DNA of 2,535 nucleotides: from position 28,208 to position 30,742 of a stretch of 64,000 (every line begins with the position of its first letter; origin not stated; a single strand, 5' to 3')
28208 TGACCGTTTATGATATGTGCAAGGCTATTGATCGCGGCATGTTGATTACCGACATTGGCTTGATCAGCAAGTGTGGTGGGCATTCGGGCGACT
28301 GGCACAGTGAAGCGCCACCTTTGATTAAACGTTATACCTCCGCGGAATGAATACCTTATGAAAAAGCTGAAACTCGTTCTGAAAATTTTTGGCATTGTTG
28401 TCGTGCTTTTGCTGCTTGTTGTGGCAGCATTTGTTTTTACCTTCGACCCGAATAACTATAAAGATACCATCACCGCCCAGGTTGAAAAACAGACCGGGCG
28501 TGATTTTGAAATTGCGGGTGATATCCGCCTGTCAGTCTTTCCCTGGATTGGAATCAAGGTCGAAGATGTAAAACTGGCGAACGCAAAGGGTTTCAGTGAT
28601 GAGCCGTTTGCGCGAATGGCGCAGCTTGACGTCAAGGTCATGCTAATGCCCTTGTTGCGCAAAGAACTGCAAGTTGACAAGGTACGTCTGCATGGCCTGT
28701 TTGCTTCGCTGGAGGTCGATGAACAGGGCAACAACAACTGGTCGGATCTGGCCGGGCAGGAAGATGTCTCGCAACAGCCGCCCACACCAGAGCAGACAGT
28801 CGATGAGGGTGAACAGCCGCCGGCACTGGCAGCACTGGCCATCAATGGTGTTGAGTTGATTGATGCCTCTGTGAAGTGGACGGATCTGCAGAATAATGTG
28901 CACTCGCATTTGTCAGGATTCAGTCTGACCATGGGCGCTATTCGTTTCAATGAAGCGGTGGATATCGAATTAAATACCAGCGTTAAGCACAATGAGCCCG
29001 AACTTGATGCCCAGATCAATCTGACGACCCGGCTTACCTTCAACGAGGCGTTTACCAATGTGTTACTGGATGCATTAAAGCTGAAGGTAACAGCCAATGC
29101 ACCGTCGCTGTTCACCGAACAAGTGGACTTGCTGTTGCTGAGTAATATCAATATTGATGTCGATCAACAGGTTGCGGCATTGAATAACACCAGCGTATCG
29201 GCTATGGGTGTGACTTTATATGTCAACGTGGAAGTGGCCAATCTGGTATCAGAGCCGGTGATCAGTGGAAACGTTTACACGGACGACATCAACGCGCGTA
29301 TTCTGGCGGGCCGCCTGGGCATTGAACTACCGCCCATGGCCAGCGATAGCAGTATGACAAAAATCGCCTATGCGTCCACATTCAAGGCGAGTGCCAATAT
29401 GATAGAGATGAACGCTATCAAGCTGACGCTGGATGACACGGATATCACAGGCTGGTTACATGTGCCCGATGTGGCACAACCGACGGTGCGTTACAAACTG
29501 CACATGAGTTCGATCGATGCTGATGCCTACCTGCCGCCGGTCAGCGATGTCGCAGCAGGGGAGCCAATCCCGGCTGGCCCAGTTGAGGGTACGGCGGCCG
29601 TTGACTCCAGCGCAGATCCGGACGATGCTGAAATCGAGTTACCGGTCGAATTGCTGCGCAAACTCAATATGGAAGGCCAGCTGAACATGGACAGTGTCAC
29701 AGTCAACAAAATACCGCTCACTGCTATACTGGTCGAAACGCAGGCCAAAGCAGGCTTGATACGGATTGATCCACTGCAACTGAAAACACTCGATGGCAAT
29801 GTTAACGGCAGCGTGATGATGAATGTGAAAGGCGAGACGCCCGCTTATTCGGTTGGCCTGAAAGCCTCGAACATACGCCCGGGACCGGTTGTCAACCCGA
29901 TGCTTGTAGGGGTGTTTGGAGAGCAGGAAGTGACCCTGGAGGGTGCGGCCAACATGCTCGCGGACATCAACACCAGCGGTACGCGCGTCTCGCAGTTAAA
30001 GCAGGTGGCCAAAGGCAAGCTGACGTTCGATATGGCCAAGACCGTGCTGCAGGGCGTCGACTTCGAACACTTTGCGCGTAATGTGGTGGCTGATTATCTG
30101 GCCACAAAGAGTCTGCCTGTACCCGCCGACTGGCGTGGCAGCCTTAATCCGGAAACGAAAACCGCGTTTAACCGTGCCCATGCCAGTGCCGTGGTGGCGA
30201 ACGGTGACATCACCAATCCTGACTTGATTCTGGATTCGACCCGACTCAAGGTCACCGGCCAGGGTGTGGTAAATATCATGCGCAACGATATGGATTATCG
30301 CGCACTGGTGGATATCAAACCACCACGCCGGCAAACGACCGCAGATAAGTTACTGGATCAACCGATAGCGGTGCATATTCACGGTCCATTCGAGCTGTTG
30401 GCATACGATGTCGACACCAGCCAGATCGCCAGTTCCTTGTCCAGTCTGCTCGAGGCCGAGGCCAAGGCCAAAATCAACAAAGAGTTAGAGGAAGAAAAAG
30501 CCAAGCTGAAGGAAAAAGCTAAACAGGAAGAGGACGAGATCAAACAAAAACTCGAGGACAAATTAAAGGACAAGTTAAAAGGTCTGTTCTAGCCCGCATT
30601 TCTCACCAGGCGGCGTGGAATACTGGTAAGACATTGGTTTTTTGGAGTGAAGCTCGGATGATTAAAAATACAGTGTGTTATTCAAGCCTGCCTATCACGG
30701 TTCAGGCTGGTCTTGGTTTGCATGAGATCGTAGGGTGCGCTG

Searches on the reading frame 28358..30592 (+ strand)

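Call 8: search_protein_families(library=ncbifam, proteins=[window:28358-30592:+], max_evalue=0.00001)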
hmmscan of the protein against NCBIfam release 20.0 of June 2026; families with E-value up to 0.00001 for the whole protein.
window:28358-30592:+ (744 aa): 3 families
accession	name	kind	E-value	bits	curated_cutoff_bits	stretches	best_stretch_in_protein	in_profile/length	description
NF008091.0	PRK10833.1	equivalog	2.5e-40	138.6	412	2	337-721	242-610/618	outer membrane assembly protein AsmA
TIGR04411.1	T2SS_GspN_Lepto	equivalog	2.2e-07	30.6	50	0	8-131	3-124/280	type II secretion system protein GspN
NF047499.1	LIC_11026_fam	hypoth_equivalog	7.3e-07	27.5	325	1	62-292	59-284/1006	LIC_11026 family protein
